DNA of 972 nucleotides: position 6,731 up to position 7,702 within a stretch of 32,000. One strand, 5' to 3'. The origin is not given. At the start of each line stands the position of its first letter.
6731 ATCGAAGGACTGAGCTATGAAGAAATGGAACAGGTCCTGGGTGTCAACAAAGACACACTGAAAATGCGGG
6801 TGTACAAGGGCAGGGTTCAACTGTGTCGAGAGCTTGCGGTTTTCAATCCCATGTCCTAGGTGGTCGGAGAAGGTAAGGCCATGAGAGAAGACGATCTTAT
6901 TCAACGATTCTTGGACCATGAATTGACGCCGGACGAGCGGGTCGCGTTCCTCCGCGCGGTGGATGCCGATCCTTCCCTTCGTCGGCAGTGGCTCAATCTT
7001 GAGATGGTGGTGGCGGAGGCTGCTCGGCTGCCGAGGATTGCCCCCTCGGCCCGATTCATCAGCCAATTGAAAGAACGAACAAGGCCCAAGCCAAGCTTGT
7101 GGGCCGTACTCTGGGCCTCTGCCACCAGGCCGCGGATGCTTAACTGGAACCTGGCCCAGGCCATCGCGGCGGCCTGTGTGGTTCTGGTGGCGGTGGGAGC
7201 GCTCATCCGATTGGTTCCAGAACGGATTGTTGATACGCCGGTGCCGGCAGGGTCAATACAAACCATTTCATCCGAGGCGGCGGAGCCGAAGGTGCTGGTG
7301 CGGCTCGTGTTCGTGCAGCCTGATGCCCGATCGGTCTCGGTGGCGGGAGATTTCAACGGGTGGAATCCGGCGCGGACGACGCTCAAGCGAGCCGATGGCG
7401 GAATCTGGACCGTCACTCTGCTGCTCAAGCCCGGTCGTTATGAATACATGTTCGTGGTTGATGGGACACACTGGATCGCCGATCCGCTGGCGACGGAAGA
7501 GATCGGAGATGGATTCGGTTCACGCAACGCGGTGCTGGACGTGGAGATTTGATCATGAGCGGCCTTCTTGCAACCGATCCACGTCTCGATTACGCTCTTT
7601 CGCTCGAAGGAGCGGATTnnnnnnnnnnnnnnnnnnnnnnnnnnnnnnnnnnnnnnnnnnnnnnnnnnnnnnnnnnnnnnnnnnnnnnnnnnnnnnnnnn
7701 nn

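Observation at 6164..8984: ECF sigma module whose anti-sigma sensor is a CBM48 (glycogen-binding-type) domain, paired with a lipoprotein made of the same module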

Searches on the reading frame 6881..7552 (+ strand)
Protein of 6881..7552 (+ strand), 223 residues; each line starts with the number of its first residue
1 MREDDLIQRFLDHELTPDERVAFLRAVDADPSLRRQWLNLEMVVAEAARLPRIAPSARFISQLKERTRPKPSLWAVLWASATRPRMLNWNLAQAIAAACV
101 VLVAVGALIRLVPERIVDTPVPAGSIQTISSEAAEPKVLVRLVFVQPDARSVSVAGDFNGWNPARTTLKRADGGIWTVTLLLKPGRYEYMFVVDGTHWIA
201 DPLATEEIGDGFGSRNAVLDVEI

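Call 3: search_protein_families(library=pfam, proteins=[window:6881-7552:+], max_evalue=0.01)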
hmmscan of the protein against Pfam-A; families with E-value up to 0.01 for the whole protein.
window:6881-7552:+ (223 aa): 3 families
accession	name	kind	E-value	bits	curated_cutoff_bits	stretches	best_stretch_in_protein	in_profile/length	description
PF16561.11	AMPK1_CBM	-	7.8e-10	39.3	26.8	1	148-222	10-80/85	Glycogen recognition site of AMP-activated protein kinase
PF02922.24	CBM_48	-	1e-09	39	22.4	1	147-204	20-83/83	Carbohydrate-binding module 48 (Isoamylase N-terminal domain)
PF22058.2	X25_BaPul_like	-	0.0021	18.6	27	1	156-195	13-54/87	Pullulanase X25 domain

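Call 4: search_protein_families(library=ncbifam, proteins=[window:6881-7552:+], max_evalue=0.01)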
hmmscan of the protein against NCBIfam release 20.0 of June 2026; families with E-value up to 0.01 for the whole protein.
window:6881-7552:+ (223 aa): 7 families
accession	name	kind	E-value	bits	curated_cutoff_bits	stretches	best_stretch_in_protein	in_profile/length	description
NF052375.1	antisigma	equivalog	1.3e-07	31.8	100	1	13-155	8-154/217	anti-sigma factor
NF009221.0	PRK12568.1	equivalog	2.2e-07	29.3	1270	1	140-204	155-223/745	1,4-alpha-glucan branching enzyme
NF008967.0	PRK12313.1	equivalog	1.7e-06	26.7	577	1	145-204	45-108/633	1,4-alpha-glucan branching protein GlgB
NF011294.0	PRK14706.1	equivalog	5.8e-06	24.8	1284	1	140-192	43-95/642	1,4-alpha-glucan branching enzyme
NF003811.1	PRK05402.1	equivalog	1.4e-05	23.8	741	1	140-205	31-102/619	1,4-alpha-glucan branching protein GlgB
TIGR01515.1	branching_enzym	equivalog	0.00021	20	463.95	1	141-192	31-85/607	1,4-alpha-glucan branching enzyme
NF011293.0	PRK14705.1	equivalog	0.0085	13.7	2376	1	142-204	642-709/1224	1,4-alpha-glucan branching enzyme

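Call 6: find_homologous_proteins(query=window:6881-7552:+)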
Query window:6881-7552:+ (223 aa): 1328 proteins with E <= 0.001 among 2934 candidates; the best 120 are listed.
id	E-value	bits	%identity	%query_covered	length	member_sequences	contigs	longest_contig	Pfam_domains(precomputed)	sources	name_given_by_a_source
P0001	1.5e-138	478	97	100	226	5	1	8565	PF02922.25,PF16561.12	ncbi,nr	ncbi:MAG: isoamylase early set domain-containing protein [Nitrospira sp.]|nr:isoamylase early set do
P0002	2.2e-133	461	93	100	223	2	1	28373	PF02922.25,PF16561.12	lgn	-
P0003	6.3e-129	446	92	100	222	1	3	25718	PF02922.25,PF16561.12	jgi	jgi:hypothetical protein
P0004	1.0e-125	436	88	100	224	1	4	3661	PF02922.25,PF16561.12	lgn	-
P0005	4.4e-124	431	88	100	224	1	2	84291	PF02922.25,PF16561.12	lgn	-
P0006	4.7e-123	427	86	100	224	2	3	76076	PF02922.25,PF16561.12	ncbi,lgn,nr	ncbi:MAG: hypothetical protein NNA21_06070 [Nitrospira sp.]|nr:hypothetical protein [Nitrospira sp.]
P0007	1.2e-120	419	86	100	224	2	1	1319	PF02922.25,PF16561.12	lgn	-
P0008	4.5e-119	414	84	100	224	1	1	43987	PF02922.25,PF16561.12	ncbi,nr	ncbi:MAG: isoamylase early set domain-containing protein [Nitrospira sp.]|nr:isoamylase early set do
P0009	1.2e-105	370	76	100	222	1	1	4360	PF02922.25,PF16561.12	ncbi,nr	ncbi:MAG: glycogen-binding domain-containing protein [Nitrospira sp.]|nr:glycogen-binding domain-con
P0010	1.4e-104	367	74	99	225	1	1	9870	PF02922.25,PF16561.12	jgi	jgi:anti-sigma factor RsiW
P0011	5.6e-104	365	74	99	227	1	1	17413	PF02922.25,PF16561.12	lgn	-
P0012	8.5e-101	355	71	100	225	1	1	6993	PF02922.25,PF16561.12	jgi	jgi:hypothetical protein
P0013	5.7e-96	339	70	99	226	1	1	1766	PF02922.25,PF16561.12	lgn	-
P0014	7.8e-95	335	69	99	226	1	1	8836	PF02922.25,PF16561.12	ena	-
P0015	9.5e-95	335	69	100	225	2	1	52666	PF02922.25,PF16561.12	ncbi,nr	ncbi:MAG: glycoside hydrolase family 13 [Nitrospira sp.]|nr:glycoside hydrolase family 13 [Nitrospir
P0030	1.6e-91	324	65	99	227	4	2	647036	PF02922.25,PF16561.12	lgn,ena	-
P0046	3.0e-90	320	67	100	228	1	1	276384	PF02922.25,PF16561.12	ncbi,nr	ncbi:MAG: hypothetical protein E8D47_04940 [Nitrospira sp.]|nr:MAG: hypothetical protein E8D47_04940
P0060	7.8e-90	319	65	100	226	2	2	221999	PF02922.25,PF16561.12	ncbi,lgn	ncbi:MAG: hypothetical protein AB7L09_17080 [Nitrospira sp.]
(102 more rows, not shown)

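Call 10: find_encoding_contigs(protein=P0030, flank=8000, max_places=3)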
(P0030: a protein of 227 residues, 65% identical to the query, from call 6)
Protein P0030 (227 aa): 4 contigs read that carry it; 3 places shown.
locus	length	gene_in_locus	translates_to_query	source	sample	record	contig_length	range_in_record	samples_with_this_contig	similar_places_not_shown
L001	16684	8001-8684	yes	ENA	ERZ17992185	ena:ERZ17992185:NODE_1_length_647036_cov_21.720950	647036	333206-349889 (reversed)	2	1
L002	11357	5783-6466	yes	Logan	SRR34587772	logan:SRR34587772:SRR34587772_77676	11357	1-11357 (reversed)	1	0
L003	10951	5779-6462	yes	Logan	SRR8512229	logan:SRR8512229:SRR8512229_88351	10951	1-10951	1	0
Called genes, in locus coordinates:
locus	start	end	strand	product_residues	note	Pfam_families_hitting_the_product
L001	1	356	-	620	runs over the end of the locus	PF03704:BTAD (faint), PF13432:TPR_16 (weak), PF14559:TPR_19, PF13432:TPR_16 (weak), PF24575:TPR_Slam (weak), PF13428:TPR_14 (weak), PF14559:TPR_19 (weak), PF19413:YaiO, +16 more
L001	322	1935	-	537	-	-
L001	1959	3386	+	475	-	PF13506:Glyco_transf_21 (faint), PF03142:Chitin_synth_2 (faint), PF00535:Glycos_transf_2, PF13641:Glyco_tranf_2_3, PF13632:Glyco_trans_2_3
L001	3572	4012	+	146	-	-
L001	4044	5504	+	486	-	PF18914:DUF5666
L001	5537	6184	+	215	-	-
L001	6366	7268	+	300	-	PF13557:Phenol_MetA_deg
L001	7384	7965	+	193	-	PF04542:Sigma70_r2, PF08281:Sigma70_r4_2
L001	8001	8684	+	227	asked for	PF02922:CBM_48, PF16561:AMPK1_CBM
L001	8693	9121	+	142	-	PF02922:CBM_48, PF16561:AMPK1_CBM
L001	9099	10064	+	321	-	-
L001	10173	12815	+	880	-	PF01368:DHH, PF02272:DHHA1, PF00571:CBS, PF01743:PolyA_pol, PF12627:PolyA_pol_RNAbd (weak)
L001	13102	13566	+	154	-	PF00507:Oxidored_q4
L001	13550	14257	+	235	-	PF01058:Oxidored_q6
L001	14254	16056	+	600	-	PF00329:Complex1_30kDa, PF00346:Complex1_49kDa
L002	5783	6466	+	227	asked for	PF02922:CBM_48, PF16561:AMPK1_CBM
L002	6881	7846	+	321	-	-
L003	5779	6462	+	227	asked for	PF02922:CBM_48, PF16561:AMPK1_CBM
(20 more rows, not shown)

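Call 19: find_related_loci(query=window:6881-7552:+, collection=viral_contigs, flank=3000)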
Query window:6881-7552:+ (223 aa) in viral_contigs; peptide patterns used: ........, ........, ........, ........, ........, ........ (x = any residue, [..] = any of these).
16 stretches matched a pattern, but none encodes a relative of the query by tblastn (E <= 1e-3).

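Call 23: search_protein_representatives(protein=window:6881-7552:+)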
Query: 223 residues. Proteins with E-value up to 0.001 (for the whole library): 10957; up to 1e-10: 3796; up to 1e-30: 150. The best 150 are listed.
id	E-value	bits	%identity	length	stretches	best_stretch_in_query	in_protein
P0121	6.2e-145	497.1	40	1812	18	121-205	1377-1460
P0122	1.3e-94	332.6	43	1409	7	148-222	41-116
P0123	1.1e-86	306.7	67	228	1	1-223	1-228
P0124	3.7e-74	265.7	43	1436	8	145-196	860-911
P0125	6.3e-69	248.6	43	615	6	145-220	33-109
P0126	2.6e-68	246.6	43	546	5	117-221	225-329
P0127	4.6e-67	242.6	40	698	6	138-196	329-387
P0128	8.8e-65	235.1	41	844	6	101-196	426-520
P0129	2.0e-64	233.9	43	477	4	148-220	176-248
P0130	1.4e-61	224.6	45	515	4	138-221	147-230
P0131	6.3e-61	222.5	40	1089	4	150-222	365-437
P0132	8.3e-61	222.1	43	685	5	147-196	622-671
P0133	2.3e-60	220.6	40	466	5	139-222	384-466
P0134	3.1e-59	217.0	42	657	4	148-221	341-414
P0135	1.1e-58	215.2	46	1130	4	149-221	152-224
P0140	1.2e-54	201.9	48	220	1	3-221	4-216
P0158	1.7e-44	168.8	50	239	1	4-221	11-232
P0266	4.9e-31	124.8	43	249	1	4-221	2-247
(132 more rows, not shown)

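Call 25: find_related_loci(query=A1, collection=genome_contigs, flank=6000)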
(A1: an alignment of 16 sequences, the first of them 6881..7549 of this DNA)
Query A1 (223 aa) in genome_contigs; peptide patterns used: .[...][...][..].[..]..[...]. (x = any residue, [..] = any of these).
600 stretches matched a pattern (row limit reached: there are more); 323 encode a relative of the query (tblastn E <= 1e-3); the best 80 are kept; 80 distinct loci.
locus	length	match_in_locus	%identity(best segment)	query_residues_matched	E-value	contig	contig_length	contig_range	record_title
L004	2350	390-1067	62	1-223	1e-87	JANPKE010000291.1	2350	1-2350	MAG: Nitrospirota bacterium isolate VAR_61_metabat_315 VAR_61_k141_1287134, whole genome shotgun sequence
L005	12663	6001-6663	61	6-223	2e-81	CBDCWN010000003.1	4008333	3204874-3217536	MAG: Nitrospira sp. isolate 61b56bea-e7e9-4285-8415-397755951a0b genome assembly, contig: chromosome_2, whole genome sho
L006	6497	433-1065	38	2-223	1e-33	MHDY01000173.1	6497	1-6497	MAG: Nitrospirae bacterium GWC2_56_14 gwc2_scaffold_43759, whole genome shotgun sequence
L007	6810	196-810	39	3-221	1e-31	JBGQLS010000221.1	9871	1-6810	MAG: Anaeromyxobacteraceae bacterium isolate OBJ2_061818_050_32 k141_3017829_length_9871_cov_15.0660, whole genome shotg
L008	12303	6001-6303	47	122-221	6e-25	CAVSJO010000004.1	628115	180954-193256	MAG: uncultured Gemmatimonadales bacterium isolate MFD01721.bin.1.274 genome assembly, contig: contig_25267, whole genom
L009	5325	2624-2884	51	137-222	5e-25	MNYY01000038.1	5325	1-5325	MAG: Candidatus Atribacteria bacterium CG2_30_33_13 cg2_3.0_scaffold_15809_c, whole genome shotgun sequence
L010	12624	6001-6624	31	5-221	1e-24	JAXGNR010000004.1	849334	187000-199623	MAG: Atribacterota bacterium isolate AnMBR.bin260 bin260_4, whole genome shotgun sequence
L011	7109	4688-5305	28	6-221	3e-24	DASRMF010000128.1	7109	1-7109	MAG TPA_asm: Atribacterota bacterium isolate SMAG_U10208 k141_158363, whole genome shotgun sequence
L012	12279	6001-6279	45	129-221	1e-23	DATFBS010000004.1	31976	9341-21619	MAG TPA_asm: Gemmatimonadaceae bacterium isolate SMAG_U8534 k141_425994, whole genome shotgun sequence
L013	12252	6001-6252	55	136-219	5e-23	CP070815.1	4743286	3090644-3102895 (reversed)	MAG: Gemmatimonadota bacterium isolate bin118 chromosome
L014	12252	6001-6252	49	136-221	3e-22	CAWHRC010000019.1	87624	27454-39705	MAG: uncultured Acidobacteriota bacterium isolate MFD05942.bin.2.206 genome assembly, contig: contig_55132, whole genome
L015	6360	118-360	50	140-221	3e-22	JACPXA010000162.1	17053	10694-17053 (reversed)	MAG: Elusimicrobia bacterium isolate NC_groundwater_825_Pr1_B-0.1um_59_9 Montesol18_Bp1_scaffold_1063251, whole genome s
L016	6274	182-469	45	125-221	9e-22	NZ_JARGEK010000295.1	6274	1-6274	Roseisolibacter sp. H3M3-2 spades_K_default_295, whole genome shotgun sequence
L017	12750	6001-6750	51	94-221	3e-21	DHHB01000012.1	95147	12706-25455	MAG TPA_asm: bacterium UBP1_UBA4783 isolate UBA4783 UBA4783_contig_2753, whole genome shotgun sequence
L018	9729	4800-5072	43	131-221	2e-20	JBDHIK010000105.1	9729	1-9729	MAG: Gemmatimonadota bacterium isolate BHB10-2_Bin_277 BHB10-2_Bin_277_scaffold_46347, whole genome shotgun sequence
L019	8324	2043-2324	45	129-221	6e-20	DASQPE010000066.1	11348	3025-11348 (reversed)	MAG TPA_asm: Gemmatimonadales bacterium isolate SMAG_U10821 k141_1581407, whole genome shotgun sequence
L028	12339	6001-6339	37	104-219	5e-18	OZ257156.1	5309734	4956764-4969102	MAG: Gemmatimonas sp. isolate b4a0012b-0dda-4569-be7e-ce55848b0814 genome assembly, chromosome: 1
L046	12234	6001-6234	45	141-218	3e-14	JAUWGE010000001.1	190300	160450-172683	MAG: Candidatus Bipolaricaulota bacterium isolate CSMAG_2234 CSMAG_2234_k141_2642855_length_190300_cov_13.0000, whole ge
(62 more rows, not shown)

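Call 37: find_encoding_contigs(protein=P0005, flank=6000, max_places=1)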
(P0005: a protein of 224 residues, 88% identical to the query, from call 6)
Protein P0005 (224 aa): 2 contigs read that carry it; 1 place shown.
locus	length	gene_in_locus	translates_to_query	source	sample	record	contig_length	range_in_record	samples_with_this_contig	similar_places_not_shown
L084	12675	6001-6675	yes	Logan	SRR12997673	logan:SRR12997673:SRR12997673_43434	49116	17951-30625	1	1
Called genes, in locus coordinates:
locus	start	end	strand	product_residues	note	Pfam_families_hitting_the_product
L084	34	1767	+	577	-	PF21783:YNCE (faint)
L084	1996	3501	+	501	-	PF18914:DUF5666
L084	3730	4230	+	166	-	-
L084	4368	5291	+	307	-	PF13557:Phenol_MetA_deg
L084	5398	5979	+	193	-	PF04542:Sigma70_r2, PF08281:Sigma70_r4_2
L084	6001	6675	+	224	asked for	PF02922:CBM_48, PF16561:AMPK1_CBM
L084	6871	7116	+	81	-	PF02922:CBM_48 (weak), PF16561:AMPK1_CBM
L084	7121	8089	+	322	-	-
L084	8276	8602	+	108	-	-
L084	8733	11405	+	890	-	PF01368:DHH, PF02272:DHHA1, PF00571:CBS, PF01743:PolyA_pol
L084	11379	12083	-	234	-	-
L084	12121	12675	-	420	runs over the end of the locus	PF07690:MFS_1, PF00083:Sugar_tr, PF12832:MFS_1_like (weak), PF07690:MFS_1, PF00083:Sugar_tr (weak)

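Call 38: find_encoding_contigs(protein=P0015, flank=6000, max_places=1)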
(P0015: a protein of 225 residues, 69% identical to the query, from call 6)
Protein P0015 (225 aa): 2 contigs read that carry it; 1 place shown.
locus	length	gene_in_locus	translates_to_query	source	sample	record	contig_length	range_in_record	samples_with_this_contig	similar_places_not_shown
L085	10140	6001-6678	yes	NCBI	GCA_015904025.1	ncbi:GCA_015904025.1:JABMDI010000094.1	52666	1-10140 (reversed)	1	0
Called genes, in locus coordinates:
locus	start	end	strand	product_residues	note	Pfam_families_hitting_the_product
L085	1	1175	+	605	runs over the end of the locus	PF21783:YNCE (faint)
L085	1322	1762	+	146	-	-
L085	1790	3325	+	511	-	PF18914:DUF5666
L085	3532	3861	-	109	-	-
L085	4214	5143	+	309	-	PF13557:Phenol_MetA_deg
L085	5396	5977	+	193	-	PF04542:Sigma70_r2, PF08281:Sigma70_r4_2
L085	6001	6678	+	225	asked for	PF02922:CBM_48, PF16561:AMPK1_CBM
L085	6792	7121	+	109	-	PF02922:CBM_48, PF16561:AMPK1_CBM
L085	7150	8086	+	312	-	-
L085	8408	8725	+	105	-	-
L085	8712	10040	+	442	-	PF01743:PolyA_pol, PF12627:PolyA_pol_RNAbd (faint)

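Call 39: find_encoding_contigs(protein=P0046, flank=6000, max_places=1)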
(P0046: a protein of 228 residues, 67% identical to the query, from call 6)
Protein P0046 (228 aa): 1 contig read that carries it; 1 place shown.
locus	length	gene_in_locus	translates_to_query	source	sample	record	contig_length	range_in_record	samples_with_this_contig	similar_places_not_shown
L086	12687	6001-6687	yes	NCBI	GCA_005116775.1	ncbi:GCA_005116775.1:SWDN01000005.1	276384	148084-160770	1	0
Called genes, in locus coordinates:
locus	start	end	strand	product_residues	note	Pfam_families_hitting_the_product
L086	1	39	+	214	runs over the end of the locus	-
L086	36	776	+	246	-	PF00535:Glycos_transf_2, PF10111:Glyco_tranf_2_2 (faint), PF13641:Glyco_tranf_2_3 (faint)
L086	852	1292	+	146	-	-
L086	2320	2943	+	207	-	PF18914:DUF5666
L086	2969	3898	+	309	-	-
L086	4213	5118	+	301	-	PF13557:Phenol_MetA_deg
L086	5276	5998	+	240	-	PF04542:Sigma70_r2, PF08281:Sigma70_r4_2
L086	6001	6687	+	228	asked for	PF02922:CBM_48, PF16561:AMPK1_CBM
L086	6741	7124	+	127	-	PF02922:CBM_48, PF16561:AMPK1_CBM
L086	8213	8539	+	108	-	-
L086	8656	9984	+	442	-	PF01743:PolyA_pol, PF12627:PolyA_pol_RNAbd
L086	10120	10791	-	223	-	-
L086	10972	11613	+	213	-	PF00226:DnaJ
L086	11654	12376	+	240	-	-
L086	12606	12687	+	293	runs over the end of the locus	PF20628:Dyp_perox_C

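Call 40: find_encoding_contigs(protein=P0060, flank=6000, max_places=1)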
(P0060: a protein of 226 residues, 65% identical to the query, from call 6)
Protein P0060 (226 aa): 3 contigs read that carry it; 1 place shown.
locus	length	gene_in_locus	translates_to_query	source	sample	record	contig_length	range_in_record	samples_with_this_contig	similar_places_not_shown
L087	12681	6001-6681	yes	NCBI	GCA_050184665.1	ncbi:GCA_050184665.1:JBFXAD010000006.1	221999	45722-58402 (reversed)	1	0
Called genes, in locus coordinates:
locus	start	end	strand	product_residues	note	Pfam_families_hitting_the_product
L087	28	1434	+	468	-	-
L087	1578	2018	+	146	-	-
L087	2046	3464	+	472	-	PF18914:DUF5666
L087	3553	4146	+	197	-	-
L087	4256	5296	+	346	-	PF13557:Phenol_MetA_deg (weak)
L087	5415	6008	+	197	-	PF04542:Sigma70_r2, PF08281:Sigma70_r4_2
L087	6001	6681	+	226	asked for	PF02922:CBM_48, PF16561:AMPK1_CBM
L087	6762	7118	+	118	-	PF02922:CBM_48, PF16561:AMPK1_CBM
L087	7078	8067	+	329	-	-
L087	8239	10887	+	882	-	PF01368:DHH, PF02272:DHHA1, PF00571:CBS, PF01743:PolyA_pol, PF12627:PolyA_pol_RNAbd (weak)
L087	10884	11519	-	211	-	PF20213:DUF6573 (weak)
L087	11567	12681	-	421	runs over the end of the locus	PF07690:MFS_1, PF00083:Sugar_tr, PF12832:MFS_1_like (weak), PF00083:Sugar_tr, PF07690:MFS_1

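Call 49: search_protein_families(library=pfam, proteins=[L007:810-2114:+, L013:6316-7446:+, L019:3028-4158:+, L012:6951-8132:+, L028:7046-8470:+, L008:5889-7547:+, L013:5668-6282:+, L010:5980-6639:+, L007:193-813:+, L046:5698-6267:+], max_evalue=0.01)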
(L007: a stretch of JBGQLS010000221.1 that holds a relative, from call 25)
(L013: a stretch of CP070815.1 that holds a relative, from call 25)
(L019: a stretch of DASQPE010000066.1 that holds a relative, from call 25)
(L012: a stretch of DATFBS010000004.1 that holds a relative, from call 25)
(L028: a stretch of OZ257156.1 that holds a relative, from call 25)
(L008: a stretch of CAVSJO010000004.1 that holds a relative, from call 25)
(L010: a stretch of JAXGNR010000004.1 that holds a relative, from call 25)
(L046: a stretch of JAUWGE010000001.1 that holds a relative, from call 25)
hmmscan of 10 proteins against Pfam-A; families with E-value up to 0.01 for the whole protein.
L007:810-2114:+ (434 aa): 1 family
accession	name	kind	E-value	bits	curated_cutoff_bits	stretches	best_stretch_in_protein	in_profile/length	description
PF16561.11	AMPK1_CBM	-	2.6e-07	31.2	26.8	1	353-433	2-79/85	Glycogen recognition site of AMP-activated protein kinase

L013:6316-7446:+ (376 aa): 1 family
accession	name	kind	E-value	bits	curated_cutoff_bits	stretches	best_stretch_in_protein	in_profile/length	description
PF16561.11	AMPK1_CBM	-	5.9e-11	42.9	26.8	1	302-373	8-79/85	Glycogen recognition site of AMP-activated protein kinase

L019:3028-4158:+ (376 aa): 2 families
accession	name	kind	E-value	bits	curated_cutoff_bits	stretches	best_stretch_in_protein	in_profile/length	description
PF16561.11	AMPK1_CBM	-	6.2e-07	30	26.8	1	305-375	10-79/85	Glycogen recognition site of AMP-activated protein kinase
PF02922.24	CBM_48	-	0.0085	16.8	22.4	0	301-350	17-70/83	Carbohydrate-binding module 48 (Isoamylase N-terminal domain)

L012:6951-8132:+ (393 aa): 3 families
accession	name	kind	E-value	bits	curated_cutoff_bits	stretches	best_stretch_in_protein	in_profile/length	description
PF16561.11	AMPK1_CBM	-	5.6e-06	26.9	26.8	1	321-384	10-72/85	Glycogen recognition site of AMP-activated protein kinase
PF02922.24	CBM_48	-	0.00038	21.2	22.4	1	307-368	7-74/83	Carbohydrate-binding module 48 (Isoamylase N-terminal domain)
PF14534.12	DUF4440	-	0.0045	17.9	25.2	0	149-242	11-99/107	Domain of unknown function (DUF4440)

L028:7046-8470:+ (474 aa): 2 families
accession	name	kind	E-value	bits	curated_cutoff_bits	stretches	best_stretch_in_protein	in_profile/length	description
PF16561.11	AMPK1_CBM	-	2.4e-05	24.9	26.8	1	400-471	10-80/85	Glycogen recognition site of AMP-activated protein kinase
PF02922.24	CBM_48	-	0.0056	17.4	22.4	0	396-445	17-70/83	Carbohydrate-binding module 48 (Isoamylase N-terminal domain)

L008:5889-7547:+ (552 aa): 2 families
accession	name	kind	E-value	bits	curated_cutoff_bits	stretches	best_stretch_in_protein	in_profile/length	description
PF16561.11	AMPK1_CBM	-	3.1e-06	27.7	26.8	1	480-538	11-69/85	Glycogen recognition site of AMP-activated protein kinase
PF02922.24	CBM_48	-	0.0002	22.1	22.4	1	467-523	10-70/83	Carbohydrate-binding module 48 (Isoamylase N-terminal domain)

L013:5668-6282:+ (204 aa): 2 families
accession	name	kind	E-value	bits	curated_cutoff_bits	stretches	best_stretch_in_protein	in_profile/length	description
PF16561.11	AMPK1_CBM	-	5.1e-12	46.3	26.8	1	124-200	10-82/85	Glycogen recognition site of AMP-activated protein kinase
PF02922.24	CBM_48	-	4e-05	24.3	22.4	1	116-180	13-83/83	Carbohydrate-binding module 48 (Isoamylase N-terminal domain)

L010:5980-6639:+ (219 aa): 4 families
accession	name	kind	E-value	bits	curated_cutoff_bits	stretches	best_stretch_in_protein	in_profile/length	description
PF16561.11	AMPK1_CBM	-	9.1e-12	45.5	26.8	1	143-217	12-81/85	Glycogen recognition site of AMP-activated protein kinase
PF13490.11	zf-HC2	-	3.6e-08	33.8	22.2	1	3-37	1-35/35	Putative zinc-finger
PF02922.24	CBM_48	-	3.7e-07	30.8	22.4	1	143-196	23-81/83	Carbohydrate-binding module 48 (Isoamylase N-terminal domain)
PF22058.2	X25_BaPul_like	-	0.00056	20.4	27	1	148-190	12-55/87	Pullulanase X25 domain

L007:193-813:+ (206 aa): 3 families
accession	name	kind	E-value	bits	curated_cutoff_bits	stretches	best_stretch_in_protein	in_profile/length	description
PF02922.24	CBM_48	-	2.8e-11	44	22.4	1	131-188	19-82/83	Carbohydrate-binding module 48 (Isoamylase N-terminal domain)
PF16561.11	AMPK1_CBM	-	1.3e-09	38.5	26.8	1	134-201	11-74/85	Glycogen recognition site of AMP-activated protein kinase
PF25004.1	DUF7782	-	0.003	18.3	27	1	125-165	23-63/120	Domain of unknown function (DUF7782)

L046:5698-6267:+ (189 aa): 4 families
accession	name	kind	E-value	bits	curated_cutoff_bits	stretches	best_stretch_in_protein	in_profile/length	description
PF16561.11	AMPK1_CBM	-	5.2e-10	39.8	26.8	1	111-162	10-60/85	Glycogen recognition site of AMP-activated protein kinase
PF02922.24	CBM_48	-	2.7e-07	31.2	22.4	1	98-163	6-75/83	Carbohydrate-binding module 48 (Isoamylase N-terminal domain)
PF22058.2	X25_BaPul_like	-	0.00068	20.1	27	1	121-159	15-56/87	Pullulanase X25 domain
PF16760.10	CBM53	-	0.0036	18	27.6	1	112-149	10-53/57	Starch/carbohydrate-binding module (family 53)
